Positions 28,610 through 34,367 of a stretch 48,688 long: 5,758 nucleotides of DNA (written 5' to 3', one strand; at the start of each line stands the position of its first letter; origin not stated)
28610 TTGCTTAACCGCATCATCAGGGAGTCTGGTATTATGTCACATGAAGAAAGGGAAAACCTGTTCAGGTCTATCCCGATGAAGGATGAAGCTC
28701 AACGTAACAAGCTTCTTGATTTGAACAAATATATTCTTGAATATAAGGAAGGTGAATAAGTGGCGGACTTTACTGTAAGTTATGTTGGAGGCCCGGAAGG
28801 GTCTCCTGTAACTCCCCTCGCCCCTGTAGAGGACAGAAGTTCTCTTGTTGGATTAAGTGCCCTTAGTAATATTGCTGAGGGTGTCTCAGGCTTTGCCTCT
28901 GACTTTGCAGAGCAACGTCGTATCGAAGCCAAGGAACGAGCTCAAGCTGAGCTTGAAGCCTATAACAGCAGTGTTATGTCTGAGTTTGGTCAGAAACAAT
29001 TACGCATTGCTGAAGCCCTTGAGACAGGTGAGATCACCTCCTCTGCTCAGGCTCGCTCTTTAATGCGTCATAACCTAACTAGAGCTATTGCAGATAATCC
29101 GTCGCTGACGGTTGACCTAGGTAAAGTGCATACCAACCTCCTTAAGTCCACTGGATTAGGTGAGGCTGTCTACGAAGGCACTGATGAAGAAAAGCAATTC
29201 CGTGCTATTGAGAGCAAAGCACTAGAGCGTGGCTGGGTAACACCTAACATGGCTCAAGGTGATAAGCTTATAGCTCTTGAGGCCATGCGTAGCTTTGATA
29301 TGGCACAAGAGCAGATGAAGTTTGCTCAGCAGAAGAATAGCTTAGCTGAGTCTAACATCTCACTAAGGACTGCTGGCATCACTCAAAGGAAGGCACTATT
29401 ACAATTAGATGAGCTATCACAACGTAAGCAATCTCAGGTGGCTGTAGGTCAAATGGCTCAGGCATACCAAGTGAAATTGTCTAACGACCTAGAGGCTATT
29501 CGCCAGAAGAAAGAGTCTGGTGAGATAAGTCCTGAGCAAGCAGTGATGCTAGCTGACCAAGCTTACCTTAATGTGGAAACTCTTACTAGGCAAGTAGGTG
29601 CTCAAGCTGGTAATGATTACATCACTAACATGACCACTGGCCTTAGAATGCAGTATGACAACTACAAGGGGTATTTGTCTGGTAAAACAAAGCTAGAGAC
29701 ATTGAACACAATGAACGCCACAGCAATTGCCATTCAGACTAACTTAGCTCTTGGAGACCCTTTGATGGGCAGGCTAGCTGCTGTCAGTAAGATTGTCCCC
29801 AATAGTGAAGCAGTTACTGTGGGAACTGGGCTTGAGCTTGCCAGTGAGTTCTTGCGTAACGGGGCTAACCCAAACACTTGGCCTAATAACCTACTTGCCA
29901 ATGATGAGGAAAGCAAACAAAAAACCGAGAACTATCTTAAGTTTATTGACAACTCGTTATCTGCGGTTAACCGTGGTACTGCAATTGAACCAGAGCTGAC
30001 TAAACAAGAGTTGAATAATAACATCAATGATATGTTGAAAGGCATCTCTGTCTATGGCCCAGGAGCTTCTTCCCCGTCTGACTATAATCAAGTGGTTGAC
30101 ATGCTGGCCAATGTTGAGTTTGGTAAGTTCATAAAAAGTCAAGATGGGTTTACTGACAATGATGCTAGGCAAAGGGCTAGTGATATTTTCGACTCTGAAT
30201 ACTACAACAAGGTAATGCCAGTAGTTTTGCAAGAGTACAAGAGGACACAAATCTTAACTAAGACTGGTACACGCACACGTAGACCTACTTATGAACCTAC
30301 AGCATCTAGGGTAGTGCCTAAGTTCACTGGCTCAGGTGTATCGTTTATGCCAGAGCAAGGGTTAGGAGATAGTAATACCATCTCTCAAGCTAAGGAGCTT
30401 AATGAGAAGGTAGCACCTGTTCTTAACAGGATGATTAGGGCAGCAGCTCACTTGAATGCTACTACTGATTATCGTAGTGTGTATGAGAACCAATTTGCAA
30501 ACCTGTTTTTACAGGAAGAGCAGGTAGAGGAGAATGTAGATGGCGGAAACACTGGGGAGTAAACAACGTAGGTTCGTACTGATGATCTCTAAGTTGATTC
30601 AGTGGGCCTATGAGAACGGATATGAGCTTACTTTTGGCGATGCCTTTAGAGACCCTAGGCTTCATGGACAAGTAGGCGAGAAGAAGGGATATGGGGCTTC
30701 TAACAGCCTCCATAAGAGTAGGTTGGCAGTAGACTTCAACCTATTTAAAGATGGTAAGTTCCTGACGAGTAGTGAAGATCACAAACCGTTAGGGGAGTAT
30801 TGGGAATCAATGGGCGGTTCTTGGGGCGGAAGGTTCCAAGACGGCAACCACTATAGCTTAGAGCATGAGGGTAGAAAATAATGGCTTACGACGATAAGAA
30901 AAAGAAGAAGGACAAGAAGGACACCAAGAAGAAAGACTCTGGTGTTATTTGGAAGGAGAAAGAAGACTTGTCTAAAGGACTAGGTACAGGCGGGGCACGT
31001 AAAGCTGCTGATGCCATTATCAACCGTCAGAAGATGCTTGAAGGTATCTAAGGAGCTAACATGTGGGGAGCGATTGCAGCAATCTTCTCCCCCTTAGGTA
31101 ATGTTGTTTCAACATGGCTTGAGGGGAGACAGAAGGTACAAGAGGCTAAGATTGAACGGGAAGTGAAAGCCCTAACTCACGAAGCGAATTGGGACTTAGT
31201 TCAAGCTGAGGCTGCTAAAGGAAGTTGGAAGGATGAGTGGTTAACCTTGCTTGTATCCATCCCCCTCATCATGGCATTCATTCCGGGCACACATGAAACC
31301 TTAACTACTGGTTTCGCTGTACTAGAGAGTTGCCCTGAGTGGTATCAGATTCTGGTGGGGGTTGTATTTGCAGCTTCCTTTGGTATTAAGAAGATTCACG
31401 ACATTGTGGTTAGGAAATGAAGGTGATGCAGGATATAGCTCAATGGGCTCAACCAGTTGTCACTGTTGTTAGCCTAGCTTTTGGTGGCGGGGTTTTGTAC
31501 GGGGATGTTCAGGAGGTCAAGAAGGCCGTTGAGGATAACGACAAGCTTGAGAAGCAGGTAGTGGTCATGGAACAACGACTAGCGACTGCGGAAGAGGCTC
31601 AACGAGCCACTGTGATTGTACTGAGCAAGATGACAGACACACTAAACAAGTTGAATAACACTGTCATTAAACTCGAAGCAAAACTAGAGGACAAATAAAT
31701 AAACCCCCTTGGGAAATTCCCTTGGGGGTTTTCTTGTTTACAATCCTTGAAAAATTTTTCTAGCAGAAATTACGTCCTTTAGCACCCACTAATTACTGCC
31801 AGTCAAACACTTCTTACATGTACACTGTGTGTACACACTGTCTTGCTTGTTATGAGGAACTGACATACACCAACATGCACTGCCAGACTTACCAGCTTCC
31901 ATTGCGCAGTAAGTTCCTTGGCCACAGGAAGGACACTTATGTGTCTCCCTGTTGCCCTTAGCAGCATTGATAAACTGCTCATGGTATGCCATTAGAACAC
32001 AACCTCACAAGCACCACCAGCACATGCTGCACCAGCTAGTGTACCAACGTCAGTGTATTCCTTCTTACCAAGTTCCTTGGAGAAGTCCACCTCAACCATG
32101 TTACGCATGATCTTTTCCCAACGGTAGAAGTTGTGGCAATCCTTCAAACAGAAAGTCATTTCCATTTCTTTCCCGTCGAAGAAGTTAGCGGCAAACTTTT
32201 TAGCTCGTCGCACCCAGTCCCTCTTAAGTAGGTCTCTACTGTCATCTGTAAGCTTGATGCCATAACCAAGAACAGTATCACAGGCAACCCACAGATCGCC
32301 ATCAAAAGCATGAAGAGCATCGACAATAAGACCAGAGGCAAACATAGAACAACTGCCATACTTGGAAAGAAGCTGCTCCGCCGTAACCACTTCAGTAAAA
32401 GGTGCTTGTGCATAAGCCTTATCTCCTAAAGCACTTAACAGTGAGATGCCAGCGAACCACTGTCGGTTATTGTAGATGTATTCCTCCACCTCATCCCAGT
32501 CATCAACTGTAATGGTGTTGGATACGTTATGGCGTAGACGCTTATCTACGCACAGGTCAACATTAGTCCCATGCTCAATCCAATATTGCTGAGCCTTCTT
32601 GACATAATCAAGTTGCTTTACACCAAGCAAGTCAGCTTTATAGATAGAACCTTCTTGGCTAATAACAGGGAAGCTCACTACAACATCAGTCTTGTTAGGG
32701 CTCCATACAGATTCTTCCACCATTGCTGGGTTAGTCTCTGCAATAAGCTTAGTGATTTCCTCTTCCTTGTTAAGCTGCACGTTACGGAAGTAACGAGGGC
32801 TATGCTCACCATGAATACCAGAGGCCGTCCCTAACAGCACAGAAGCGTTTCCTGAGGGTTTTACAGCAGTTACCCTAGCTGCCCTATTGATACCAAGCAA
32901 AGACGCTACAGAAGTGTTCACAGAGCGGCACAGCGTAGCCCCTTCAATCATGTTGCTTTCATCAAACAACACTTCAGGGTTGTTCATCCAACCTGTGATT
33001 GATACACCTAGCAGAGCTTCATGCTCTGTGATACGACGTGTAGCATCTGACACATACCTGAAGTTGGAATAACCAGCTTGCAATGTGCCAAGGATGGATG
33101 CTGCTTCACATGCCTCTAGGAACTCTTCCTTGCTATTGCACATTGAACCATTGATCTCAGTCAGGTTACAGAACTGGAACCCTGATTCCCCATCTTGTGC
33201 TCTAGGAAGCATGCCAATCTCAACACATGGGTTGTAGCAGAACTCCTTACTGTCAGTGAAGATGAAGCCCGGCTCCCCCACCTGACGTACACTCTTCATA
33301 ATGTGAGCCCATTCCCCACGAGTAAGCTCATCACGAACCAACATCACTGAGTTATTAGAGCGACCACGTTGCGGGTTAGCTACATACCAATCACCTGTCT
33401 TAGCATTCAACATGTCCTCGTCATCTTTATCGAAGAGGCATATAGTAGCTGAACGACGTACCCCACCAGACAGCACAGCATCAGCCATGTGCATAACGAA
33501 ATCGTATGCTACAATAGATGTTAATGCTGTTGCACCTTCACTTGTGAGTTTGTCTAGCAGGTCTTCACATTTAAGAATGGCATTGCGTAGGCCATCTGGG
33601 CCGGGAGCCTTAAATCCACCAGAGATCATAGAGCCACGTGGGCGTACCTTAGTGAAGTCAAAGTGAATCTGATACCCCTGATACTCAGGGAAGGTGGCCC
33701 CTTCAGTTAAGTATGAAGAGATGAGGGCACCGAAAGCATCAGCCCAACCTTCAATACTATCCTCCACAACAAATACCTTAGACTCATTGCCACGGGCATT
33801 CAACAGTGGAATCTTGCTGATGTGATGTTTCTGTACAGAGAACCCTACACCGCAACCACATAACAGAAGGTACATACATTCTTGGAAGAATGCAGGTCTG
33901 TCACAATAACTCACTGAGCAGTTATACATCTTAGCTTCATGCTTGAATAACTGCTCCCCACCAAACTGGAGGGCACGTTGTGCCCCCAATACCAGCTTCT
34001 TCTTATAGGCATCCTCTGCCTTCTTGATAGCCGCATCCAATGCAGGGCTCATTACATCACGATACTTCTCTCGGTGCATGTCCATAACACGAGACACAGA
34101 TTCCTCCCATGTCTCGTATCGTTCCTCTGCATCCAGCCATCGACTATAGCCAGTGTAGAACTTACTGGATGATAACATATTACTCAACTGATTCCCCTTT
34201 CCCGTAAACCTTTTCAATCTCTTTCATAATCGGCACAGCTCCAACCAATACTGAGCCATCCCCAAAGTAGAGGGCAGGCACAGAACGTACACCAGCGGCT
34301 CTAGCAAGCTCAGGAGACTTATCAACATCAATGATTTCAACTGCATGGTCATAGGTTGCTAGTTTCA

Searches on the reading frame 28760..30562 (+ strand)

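Call 10: search_protein_families(library=phrogs, proteins=[window:28760-30562:+], max_evalue=0.00001)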
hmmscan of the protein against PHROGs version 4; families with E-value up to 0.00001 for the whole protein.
window:28760-30562:+ (600 aa): 1 family
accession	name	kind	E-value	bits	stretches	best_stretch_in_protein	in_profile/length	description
phrog_18587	-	unknown function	9.3e-117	392.3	1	1-588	1-586/592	-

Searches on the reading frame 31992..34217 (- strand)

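Call 9: search_protein_families(library=phrogs, proteins=[window:31992-34217:-], max_evalue=0.00001)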
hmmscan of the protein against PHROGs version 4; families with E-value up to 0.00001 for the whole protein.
window:31992-34217:- (741 aa): 1 family
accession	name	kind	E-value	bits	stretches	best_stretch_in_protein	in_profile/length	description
phrog_367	-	DNA, RNA and nucleotide metabolism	7.2e-94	316.3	1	23-612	42-665/701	ribonucleotide reductase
